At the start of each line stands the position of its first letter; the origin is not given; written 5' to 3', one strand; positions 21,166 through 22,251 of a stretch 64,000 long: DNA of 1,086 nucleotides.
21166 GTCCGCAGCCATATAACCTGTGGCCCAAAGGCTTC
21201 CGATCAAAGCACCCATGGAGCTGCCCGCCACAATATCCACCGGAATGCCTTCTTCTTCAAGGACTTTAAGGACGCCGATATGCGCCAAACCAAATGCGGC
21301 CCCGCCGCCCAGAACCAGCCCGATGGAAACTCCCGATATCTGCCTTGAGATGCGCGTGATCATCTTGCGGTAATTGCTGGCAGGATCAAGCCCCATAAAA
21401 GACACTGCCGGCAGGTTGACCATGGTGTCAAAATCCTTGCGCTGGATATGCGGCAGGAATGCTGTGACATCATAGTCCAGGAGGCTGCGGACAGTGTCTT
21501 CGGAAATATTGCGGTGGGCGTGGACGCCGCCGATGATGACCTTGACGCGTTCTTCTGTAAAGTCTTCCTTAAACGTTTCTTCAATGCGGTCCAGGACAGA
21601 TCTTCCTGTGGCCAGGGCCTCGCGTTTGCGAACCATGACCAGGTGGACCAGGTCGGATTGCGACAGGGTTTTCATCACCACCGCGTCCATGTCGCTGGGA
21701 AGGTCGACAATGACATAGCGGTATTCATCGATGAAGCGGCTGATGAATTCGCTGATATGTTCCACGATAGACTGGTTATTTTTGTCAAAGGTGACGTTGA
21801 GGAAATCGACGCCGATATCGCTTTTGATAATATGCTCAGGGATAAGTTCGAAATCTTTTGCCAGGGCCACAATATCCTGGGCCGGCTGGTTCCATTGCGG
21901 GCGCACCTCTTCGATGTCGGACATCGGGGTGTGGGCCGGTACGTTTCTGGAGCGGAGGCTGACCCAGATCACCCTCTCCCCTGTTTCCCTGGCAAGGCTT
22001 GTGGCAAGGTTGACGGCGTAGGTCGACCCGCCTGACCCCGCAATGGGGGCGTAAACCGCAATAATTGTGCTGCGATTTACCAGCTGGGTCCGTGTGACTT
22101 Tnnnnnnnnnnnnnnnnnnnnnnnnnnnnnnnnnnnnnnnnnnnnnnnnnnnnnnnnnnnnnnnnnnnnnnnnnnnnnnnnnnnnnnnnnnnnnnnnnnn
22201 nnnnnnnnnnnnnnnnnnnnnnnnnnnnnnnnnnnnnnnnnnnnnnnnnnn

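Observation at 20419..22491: NTE-like cNMP-binding + patatin protein with an inserted, apparently catalytically dead ParA/MinD-like domain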

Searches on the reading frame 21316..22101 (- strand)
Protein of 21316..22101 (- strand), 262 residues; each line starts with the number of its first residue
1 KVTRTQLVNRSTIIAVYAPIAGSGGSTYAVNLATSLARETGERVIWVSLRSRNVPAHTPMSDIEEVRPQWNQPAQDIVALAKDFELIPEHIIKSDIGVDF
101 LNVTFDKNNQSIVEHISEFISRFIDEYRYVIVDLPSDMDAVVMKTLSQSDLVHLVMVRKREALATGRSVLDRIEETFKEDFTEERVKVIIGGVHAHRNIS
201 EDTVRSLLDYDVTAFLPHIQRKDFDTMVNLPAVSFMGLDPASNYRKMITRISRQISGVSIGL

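Call 16: search_solved_structures(query=A1, max_evalue=1, show_alignments=4)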
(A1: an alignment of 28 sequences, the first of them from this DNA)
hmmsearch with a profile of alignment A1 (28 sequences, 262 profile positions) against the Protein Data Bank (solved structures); distinct sequences matched with E-value up to 1: 21.
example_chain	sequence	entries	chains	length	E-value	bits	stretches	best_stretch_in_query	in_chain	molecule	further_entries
3ea0_A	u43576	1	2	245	4.3e-12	49.1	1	18-258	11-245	ATPase, ParA family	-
3k9g_A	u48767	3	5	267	5.7e-08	35.6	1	10-161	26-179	PF-32 protein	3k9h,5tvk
6iub_A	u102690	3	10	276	3.2e-07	33.2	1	4-176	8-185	SpoOJ regulator (Soj)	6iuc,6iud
8jmj_A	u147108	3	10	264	1.8e-06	30.7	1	10-177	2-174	SpoOJ regulator (Soj)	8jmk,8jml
8ray_B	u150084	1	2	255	6.5e-06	28.9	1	12-206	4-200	ParA family protein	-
6u1q_A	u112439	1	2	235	0.01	18.4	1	10-175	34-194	VpsO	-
1ion_A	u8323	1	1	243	0.031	16.8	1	12-158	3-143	PROBABLE CELL DIVISION INHIBITOR MIND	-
6j4j_H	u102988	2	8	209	0.033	16.7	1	22-61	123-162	Ferritin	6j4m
4v03_A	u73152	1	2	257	0.046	16.3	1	125-218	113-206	SITE-DETERMINING PROTEIN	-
4v02_A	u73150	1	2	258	0.069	15.7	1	125-218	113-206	SITE-DETERMINING PROTEIN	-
8zkc_A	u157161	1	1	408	0.073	15.6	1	12-45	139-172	Iron-sulfur cluster carrier protein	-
7ood_n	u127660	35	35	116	0.078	15.5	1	40-119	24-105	50S ribosomal protein L18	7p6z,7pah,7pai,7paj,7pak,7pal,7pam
1g3q_A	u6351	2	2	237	0.16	14.5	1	12-143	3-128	CELL DIVISION INHIBITOR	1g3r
4jmp_A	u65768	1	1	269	0.22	14.1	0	14-157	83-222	C-terminal fragment of CapA, Protein tyrosine kinase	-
3bfv_A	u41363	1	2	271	0.24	13.9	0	14-157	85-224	Membrane protein CapA1, Protein tyrosine kinase,Protein tyrosine kinase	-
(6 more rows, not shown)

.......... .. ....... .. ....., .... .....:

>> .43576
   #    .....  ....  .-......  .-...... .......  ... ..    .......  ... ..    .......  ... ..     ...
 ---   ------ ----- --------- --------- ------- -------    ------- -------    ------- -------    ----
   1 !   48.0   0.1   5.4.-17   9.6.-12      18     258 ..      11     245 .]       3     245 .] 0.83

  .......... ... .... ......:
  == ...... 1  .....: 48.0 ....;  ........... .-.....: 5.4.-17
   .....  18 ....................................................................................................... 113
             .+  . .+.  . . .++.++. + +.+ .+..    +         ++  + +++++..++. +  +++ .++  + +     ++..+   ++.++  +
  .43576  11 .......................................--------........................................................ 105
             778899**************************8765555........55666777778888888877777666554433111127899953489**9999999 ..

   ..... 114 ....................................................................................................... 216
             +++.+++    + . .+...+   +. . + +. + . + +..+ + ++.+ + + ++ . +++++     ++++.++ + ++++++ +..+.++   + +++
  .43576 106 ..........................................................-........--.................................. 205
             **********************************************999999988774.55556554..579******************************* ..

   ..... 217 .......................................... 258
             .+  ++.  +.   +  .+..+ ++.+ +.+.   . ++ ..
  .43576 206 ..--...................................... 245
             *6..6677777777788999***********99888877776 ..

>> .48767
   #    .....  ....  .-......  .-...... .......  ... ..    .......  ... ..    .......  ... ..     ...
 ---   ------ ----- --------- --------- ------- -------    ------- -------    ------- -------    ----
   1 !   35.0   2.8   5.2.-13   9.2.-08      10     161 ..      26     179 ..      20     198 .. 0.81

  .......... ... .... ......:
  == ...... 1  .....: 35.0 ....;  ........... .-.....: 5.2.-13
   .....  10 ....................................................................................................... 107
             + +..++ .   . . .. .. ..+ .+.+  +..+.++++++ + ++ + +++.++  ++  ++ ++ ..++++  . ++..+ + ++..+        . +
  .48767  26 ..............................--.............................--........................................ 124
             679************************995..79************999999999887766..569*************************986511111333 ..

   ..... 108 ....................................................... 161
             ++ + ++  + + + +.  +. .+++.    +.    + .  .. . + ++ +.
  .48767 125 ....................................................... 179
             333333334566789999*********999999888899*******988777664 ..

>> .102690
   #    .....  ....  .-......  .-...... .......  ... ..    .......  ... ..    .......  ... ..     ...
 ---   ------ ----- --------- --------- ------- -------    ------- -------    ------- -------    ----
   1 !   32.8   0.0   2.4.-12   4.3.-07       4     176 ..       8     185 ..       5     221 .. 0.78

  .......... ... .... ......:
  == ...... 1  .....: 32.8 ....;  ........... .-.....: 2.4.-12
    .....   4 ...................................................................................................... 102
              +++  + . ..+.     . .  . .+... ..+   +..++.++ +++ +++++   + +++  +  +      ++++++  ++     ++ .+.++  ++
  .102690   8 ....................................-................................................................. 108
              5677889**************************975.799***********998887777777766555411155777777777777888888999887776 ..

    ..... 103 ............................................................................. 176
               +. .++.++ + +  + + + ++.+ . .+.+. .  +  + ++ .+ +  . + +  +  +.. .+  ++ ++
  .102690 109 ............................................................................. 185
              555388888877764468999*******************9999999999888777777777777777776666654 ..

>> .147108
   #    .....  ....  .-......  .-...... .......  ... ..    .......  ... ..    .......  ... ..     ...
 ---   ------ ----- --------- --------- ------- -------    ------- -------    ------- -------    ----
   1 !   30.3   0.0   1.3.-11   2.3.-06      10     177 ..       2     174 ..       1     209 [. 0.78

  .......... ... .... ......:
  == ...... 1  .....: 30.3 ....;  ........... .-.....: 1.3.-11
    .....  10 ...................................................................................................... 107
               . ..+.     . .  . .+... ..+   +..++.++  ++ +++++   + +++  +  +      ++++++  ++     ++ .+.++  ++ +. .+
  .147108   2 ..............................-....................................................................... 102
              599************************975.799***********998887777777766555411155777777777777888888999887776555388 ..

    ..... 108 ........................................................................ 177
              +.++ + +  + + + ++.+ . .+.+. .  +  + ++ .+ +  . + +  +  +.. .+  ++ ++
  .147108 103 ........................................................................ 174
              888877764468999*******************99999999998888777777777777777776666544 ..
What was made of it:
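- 22021..22047 (-): Lysine-less Walker-A-like loop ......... (canonical xKGGxGK[ST]T). Alignment to Soj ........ (call 16).
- Checked: A profile of the middle domain matches ParA-family structures end to end (3EA0 E=4e-12, then PF-32, Soj, ParA, VpsO, MinD; call 16).
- The loop length is preserved relative to KGGxGK[ST]T (call 16). A solved ParA-family protein, 3EA0, also has Gly in place of the P-loop Lys (KGGDGGS, call 16).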

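Call 23: predict_structure(alignment_id=A1)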
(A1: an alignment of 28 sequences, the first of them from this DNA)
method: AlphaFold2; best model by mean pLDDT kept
length: 262 residues; sequences in the alignment: 28
mean_pLDDT: 87.9   pTM: 0.88
mean pLDDT of the five models: 87.9, 86.5, 86.2, 85.3, 83.9
residues with pLDDT >= 90: 167; 70-90: 71; 50-70: 17; < 50: 7
segments of 3 or more residues with pLDDT < 50: 1-6
pLDDT, mean of each block of 10 residues (from residue 1): 50 95 91 95 95 66 79 91 87 93 90 89 92 93 94 94 93 92 92 80 93 93 90 91 94 83 48
secondary structure, 60 per line:
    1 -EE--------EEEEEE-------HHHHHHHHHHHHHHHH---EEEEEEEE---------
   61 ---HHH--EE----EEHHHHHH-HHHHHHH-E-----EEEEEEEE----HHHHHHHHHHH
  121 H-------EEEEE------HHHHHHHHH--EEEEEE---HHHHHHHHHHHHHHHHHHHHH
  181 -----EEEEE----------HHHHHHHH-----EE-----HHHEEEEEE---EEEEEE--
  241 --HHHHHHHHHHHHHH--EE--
elements in order: E12-17 H25-40 E44-51 H77-82 H84-90 E98-105 H110-121 E129-133 H140-148 E151-156 H160-180 E186-190 H201-208 E224-229 E233-238 H243-256
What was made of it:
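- The loop region is modelled with pLDDT above 90 (call 23).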

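Call 29: search_protein_families(library=pfam, alignment_id=A1, max_evalue=10)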
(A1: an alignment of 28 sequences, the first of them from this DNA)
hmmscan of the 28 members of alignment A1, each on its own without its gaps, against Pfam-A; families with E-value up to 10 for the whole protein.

A. member 1, seq(262 aa): 9 families
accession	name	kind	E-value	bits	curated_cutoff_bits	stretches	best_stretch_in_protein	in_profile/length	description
PF13614.12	AAA_31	-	6.8e-09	36.3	27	1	12-178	2-169/177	AAA domain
PF09140.17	MipZ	-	0.0058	16.4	20.7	1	21-152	10-125/262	ATPase MipZ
PF06564.18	CBP_BcsQ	-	0.036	14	21.3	1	22-156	12-145/234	Cellulose biosynthesis protein BcsQ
PF00582.32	Usp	-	0.056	14.4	24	1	18-85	7-74/141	Universal stress protein family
PF25199.1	nSTAND_NTPase5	-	0.1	12.9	34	1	16-61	46-88/145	Novel STAND NTPase 5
PF20543.3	CowN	-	0.14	13.1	27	0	233-255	10-32/94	N2-fixation sustaining protein CowN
PF12945.12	PilZNR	-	0.14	12.7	23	1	119-175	19-75/85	Flagellar protein YcgR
PF10171.14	Tim29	-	0.19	11.7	25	1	105-156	3-54/169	Translocase of the Inner Mitochondrial membrane 29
PF10609.15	ParA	-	0.21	11.4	27.1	1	12-55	4-48/246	NUBPL iron-transfer P-loop NTPase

B. families by the number of members that match (of 28 scanned): 42 families (the first 25 are shown)
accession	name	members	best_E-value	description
PF13614.12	AAA_31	28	9.2e-10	AAA domain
PF10609.15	ParA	20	0.00011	NUBPL iron-transfer P-loop NTPase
PF01656.29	CbiA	13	7.8e-05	CobQ/CobB/MinD/ParA nucleotide binding domain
PF06564.18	CBP_BcsQ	12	0.00027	Cellulose biosynthesis protein BcsQ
PF09140.17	MipZ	4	0.0048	ATPase MipZ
PF00582.32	Usp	4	0.056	Universal stress protein family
PF10171.14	Tim29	3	0.038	Translocase of the Inner Mitochondrial membrane 29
PF17235.7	STD1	2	0.029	STD1/MTH1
PF11324.13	DUF3126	2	0.067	Protein of unknown function (DUF3126)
PF03414.19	Glyco_transf_6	2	0.073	Glycosyltransferase family 6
PF25199.1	nSTAND_NTPase5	2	0.1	Novel STAND NTPase 5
PF00142.24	Fer4_NifH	1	0.0002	4Fe-4S iron sulfur cluster binding proteins, NifH/frxC family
PF02056.22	Glyco_hydro_4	1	0.013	Family 4 glycosyl hydrolase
PF14581.11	SseB_C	1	0.018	SseB protein C-terminal domain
PF20317.4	HTH_60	1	0.021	Helix-turn-helix domain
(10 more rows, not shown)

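Call 34: fold_search(model_id=the predicted structure, library=pdb)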
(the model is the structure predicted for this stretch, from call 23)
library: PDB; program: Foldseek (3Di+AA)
matches with E <= 10: 1575; with E <= 0.001: 313
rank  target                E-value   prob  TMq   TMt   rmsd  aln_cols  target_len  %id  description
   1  3ea0_A                3.4e-13  1.00  0.67  0.72   4.8       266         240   17  Crystal Structure of ParA Family ATPase from Chlorobium tepidum TLS (released 2008-09-23)
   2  3ea0_B                9.1e-13  1.00  0.65  0.70   5.1       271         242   18  Crystal Structure of ParA Family ATPase from Chlorobium tepidum TLS (released 2008-09-23)
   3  4v02_A                1.9e-09  1.00  0.62  0.67   5.6       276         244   17  MinC:MinD cell division protein complex, Aquifex aeolicus (released 2015-01-14)
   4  1hyq                  2.2e-09  1.00  0.66  0.73   4.0       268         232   14  MIND BACTERIAL CELL DIVISION REGULATOR FROM A. FULGIDUS (released 2001-03-14)
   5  4v02_B                2.4e-09  1.00  0.63  0.67   5.2       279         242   16  MinC:MinD cell division protein complex, Aquifex aeolicus (released 2015-01-14)
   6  4rz2_B                2.4e-09  1.00  0.62  0.63   4.2       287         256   11  Crystal structure of the MinD-like ATPase FlhG (released 2015-03-04)
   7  4rz3_A                5.0e-09  1.00  0.61  0.65   5.0       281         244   14  Crystal structure of the MinD-like ATPase FlhG (released 2015-03-04)
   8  7npe_A                6.8e-09  1.00  0.62  0.43   6.3       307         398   14  Vibrio cholerae ParA2-ADP (released 2021-07-21)
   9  5j1j_B                9.3e-09  1.00  0.64  0.68   5.0       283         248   13  Structure of FleN-AMPPNP complex (released 2017-03-29)
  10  5tvk_A                9.3e-09  1.00  0.64  0.69   6.0       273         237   14  Crystal Structure of putative plasmid partition protein (BB_S35) from Borrelia burgdorferi B31 bound to AMPPNP (released 2016-11-23)
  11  3k9g                  9.3e-09  1.00  0.58  0.66   5.3       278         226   14  CRYSTAL STRUCTURE OF A PLASMID PARTITION PROTEIN FROM BORRELIA BURGDORFERI AT 2.25A RESOLUTION, iodide soak (released 2009-11-03)
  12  9a6n_A                1.4e-08  1.00  0.65  0.67   5.5       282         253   17  Integrative model of SOJ-NRDR by crosslinking MS and deep learning (released 2024-09-18)
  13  8jml_B                1.6e-08  1.00  0.65  0.65   5.2       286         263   16  Structure of Helicobacter pylori Soj protein mutant, D41A (released 2024-05-29)
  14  7npe_C                1.6e-08  1.00  0.62  0.43   6.0       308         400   16  Vibrio cholerae ParA2-ADP (released 2021-07-21)
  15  6uyk_A                1.6e-08  1.00  0.59  0.60   6.0       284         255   14  Dark-operative protochlorophyllide oxidoreductase in the nucleotide-free form. (released 2020-12-02)
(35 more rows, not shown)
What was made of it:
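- Checked: An AF2 model of it (pLDDT 87.9) finds 3EA0, MinD, FlhG, ParA2, FleN and Soj by Foldseek at probability 1.0 (calls 23, 34).
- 3EA0 is also the top hit of the Omnitrophota domain (call 34).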

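Call 59: search_protein_representatives(alignment_id=A1)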
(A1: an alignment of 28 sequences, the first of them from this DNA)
Query: 28 sequences, 262 profile positions. Proteins with E-value up to 0.001 (for the whole library): 3008; up to 1e-10: 310; up to 1e-30: 32. The best 150 are listed.
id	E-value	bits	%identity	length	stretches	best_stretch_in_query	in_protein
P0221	1.9e-98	345.4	-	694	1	1-262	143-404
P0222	1.9e-84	299.5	-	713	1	1-262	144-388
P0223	1.2e-77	277.1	-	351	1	1-206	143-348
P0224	8.1e-77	274.5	-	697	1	6-262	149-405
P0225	9.2e-77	274.3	-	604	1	9-262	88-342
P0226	3.2e-68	246.3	-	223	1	92-262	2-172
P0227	7.9e-68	245.0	-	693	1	3-262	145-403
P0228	1.1e-67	244.5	-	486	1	6-262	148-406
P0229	1.9e-64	233.9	-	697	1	6-262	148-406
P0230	4.0e-56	206.6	-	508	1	47-262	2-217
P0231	1.0e-53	198.8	-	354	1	2-194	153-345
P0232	7.6e-51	189.3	-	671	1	4-262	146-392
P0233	1.5e-49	185.1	-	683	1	3-262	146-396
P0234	1.6e-49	185.0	-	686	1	7-262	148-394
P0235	1.1e-48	182.3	-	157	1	67-202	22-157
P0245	3.4e-37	144.6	-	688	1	4-262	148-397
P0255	1.8e-30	122.5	-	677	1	5-262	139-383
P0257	2.0e-29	119.1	-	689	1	3-262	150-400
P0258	2.6e-29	118.8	-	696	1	5-262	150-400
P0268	7.9e-24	100.8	-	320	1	11-259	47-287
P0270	1.4e-23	99.9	-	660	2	95-262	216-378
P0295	1.3e-18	83.7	-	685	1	8-262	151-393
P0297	1.8e-18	83.2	-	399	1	9-219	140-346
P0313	2.4e-16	76.3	-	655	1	7-262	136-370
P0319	1.7e-15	73.4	-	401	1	8-218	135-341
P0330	8.4e-15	71.2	-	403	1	9-255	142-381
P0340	4.2e-14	68.9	-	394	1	9-251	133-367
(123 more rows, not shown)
